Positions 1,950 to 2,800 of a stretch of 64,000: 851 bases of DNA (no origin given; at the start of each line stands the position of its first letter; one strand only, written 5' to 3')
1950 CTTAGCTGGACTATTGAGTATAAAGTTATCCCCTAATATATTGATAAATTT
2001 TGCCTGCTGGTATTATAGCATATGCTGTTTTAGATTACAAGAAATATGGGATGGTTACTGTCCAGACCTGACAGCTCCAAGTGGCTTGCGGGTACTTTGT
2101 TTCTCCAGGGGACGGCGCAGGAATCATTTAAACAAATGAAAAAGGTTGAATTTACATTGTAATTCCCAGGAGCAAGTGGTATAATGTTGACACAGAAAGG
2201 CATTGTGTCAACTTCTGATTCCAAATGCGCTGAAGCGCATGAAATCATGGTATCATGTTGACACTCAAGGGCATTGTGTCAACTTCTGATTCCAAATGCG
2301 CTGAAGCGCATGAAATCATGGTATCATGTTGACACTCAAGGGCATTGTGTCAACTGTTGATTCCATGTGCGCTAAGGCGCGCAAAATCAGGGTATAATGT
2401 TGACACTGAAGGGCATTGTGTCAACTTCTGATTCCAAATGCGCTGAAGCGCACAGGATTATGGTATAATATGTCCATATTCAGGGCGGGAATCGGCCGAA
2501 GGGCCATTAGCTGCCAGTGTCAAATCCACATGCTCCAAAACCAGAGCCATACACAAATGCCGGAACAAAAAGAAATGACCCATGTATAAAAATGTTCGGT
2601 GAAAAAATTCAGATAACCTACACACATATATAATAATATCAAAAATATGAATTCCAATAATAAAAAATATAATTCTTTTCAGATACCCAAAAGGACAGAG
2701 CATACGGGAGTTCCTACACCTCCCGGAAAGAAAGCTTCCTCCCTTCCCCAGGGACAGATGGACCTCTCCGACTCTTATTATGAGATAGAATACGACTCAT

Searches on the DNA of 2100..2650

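Call 15: search_rna_families(source=window, start=2100, end=2650, threshold=evalue, max_evalue=10, show_alignments=2)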
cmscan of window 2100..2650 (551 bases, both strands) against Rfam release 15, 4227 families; matches with E-value up to 10: 1.
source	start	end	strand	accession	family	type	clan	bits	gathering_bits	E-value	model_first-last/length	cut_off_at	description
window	2112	2233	+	RF00313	snoZ173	Gene; snRNA; snoRNA; CD-box;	-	17.9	70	1.6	1-107/107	no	Small nucleolar RNA Z173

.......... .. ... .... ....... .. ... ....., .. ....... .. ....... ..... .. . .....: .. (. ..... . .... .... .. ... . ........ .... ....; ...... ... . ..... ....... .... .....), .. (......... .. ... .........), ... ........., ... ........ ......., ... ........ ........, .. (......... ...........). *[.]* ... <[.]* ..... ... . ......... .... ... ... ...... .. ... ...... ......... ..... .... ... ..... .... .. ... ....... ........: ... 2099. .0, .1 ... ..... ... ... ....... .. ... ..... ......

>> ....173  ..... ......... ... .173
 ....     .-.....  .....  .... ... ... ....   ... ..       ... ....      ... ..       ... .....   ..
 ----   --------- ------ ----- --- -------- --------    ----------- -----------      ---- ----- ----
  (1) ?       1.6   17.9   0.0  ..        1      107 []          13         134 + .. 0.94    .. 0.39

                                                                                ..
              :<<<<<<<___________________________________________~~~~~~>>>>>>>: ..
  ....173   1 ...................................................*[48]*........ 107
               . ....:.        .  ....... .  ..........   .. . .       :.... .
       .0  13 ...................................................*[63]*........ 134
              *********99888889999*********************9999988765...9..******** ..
